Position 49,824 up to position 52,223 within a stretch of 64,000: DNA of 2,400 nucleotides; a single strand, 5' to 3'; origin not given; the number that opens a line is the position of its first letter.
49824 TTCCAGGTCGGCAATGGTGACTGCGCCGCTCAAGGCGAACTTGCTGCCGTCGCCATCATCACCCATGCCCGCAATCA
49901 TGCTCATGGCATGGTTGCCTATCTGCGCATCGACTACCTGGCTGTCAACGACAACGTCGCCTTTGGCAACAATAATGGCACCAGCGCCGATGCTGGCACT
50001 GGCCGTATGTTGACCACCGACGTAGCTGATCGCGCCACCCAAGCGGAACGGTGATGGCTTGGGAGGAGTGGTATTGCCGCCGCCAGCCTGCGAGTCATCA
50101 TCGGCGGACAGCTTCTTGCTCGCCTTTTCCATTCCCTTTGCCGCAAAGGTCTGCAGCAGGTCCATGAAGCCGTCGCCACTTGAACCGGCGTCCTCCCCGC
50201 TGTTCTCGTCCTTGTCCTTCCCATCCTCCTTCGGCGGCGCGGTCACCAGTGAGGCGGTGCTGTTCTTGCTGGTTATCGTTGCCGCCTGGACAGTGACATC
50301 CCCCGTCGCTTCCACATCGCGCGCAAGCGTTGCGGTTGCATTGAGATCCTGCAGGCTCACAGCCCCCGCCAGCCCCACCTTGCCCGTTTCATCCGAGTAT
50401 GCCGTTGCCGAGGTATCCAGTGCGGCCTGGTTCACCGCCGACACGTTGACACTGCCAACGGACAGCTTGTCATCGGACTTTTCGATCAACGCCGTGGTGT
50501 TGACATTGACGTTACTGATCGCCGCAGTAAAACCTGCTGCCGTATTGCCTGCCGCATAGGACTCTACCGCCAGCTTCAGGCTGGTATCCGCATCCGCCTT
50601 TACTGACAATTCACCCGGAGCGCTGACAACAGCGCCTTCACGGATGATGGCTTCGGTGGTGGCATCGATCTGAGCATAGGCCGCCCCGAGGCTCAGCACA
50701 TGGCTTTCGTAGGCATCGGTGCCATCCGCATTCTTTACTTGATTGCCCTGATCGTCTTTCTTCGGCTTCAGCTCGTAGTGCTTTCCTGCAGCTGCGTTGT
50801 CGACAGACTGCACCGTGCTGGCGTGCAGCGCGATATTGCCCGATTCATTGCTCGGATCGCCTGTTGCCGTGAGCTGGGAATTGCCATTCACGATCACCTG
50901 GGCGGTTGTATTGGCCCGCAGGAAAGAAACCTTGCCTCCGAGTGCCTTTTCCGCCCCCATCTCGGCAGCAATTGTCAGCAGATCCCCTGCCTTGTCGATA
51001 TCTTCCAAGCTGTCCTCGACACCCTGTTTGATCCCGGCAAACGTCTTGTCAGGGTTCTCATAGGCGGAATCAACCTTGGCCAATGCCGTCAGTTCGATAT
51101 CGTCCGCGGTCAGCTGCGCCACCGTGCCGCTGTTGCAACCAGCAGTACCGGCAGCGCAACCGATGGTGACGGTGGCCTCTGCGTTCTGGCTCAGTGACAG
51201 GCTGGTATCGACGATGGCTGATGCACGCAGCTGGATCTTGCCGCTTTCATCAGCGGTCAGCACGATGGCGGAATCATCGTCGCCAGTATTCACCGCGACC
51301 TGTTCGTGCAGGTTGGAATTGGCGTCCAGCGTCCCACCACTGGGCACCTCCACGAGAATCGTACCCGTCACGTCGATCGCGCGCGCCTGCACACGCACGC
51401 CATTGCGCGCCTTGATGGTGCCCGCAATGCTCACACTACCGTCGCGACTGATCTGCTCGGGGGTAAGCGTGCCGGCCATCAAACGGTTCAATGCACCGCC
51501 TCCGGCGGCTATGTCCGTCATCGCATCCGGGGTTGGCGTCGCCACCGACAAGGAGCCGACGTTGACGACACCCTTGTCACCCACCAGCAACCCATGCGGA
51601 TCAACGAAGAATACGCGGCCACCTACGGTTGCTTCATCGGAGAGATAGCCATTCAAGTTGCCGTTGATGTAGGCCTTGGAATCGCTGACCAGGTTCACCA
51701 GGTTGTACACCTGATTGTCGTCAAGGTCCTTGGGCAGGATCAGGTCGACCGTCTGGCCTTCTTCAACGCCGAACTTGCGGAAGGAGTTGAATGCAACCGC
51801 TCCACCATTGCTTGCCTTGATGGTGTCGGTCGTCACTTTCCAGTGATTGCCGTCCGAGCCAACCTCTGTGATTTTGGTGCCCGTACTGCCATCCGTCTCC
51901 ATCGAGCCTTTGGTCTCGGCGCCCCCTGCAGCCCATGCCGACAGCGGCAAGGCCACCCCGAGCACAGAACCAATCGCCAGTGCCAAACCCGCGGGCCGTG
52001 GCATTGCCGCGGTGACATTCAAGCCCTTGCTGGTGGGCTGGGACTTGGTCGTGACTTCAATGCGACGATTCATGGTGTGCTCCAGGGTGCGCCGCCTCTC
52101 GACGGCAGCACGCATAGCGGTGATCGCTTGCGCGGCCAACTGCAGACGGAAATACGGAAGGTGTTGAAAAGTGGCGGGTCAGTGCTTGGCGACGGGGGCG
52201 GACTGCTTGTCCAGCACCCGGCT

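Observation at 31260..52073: A 20.8-kb single ORF encoding a ~6,900-aa TPS exoprotein with a modular architecture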

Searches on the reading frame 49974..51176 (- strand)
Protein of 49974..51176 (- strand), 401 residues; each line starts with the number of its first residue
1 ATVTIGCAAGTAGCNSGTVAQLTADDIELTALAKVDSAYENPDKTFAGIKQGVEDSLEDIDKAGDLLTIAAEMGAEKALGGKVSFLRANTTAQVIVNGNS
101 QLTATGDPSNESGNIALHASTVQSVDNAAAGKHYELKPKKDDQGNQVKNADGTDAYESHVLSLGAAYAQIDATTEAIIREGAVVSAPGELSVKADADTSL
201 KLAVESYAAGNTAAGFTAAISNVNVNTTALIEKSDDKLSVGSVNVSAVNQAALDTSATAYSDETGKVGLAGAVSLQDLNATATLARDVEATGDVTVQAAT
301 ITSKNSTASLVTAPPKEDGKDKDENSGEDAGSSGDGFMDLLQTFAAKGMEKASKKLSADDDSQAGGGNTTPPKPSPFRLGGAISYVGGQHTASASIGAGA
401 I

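Call 23: search_protein_families(library=pfam, proteins=[window:49974-51176:-], max_evalue=1)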
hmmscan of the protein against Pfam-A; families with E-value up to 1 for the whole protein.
window:49974-51176:- (401 aa): 0 families

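Call 24: search_protein_families(library=ncbifam, proteins=[window:49974-51176:-], max_evalue=1)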
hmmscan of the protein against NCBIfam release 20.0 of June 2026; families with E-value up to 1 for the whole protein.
window:49974-51176:- (401 aa): 2 families
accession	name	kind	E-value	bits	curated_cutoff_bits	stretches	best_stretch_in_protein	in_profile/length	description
NF012206.1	LktA_tand_53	repeat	6.9e-07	29.4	50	3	164-204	8-47/53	tandem repeat-containing filamentous protein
NF041662.1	ampC_Kaer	exception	0.012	14.3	825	1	202-271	274-343/381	AmpC-Kaer family extended-spectrum class C beta-lactamase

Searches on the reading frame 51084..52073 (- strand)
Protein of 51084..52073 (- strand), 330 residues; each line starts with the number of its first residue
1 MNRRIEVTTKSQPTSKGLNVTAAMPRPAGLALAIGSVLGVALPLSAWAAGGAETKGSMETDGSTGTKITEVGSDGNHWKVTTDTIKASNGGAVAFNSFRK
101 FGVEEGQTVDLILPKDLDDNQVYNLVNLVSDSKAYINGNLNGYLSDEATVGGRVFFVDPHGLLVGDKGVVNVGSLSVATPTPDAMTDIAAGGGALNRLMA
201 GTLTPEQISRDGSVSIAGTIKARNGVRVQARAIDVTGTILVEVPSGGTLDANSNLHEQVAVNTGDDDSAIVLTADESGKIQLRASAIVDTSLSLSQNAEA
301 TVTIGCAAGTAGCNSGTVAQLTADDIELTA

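Call 23: search_protein_families(library=pfam, proteins=[window:51084-52073:-], max_evalue=1)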
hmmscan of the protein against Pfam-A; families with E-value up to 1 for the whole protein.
window:51084-52073:- (330 aa): 1 family
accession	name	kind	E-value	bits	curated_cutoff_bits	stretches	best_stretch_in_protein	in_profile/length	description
PF05860.19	TPS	-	4.9e-13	50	33.5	1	60-297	5-230/252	TPS secretion domain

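Call 24: search_protein_families(library=ncbifam, proteins=[window:51084-52073:-], max_evalue=1)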
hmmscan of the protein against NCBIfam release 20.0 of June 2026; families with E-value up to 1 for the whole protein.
window:51084-52073:- (330 aa): 2 families
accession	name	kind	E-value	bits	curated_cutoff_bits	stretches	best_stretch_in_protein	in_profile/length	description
NF012204.1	adhes_FxxPxG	domain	1e-36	126.2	60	1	80-237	3-151/153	leukotoxin LktA family filamentous adhesin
TIGR01901.1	adhes_NPXG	domain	1.5e-07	31.2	29.1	1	95-181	1-77/79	filamentous hemagglutinin N-terminal domain-containing protein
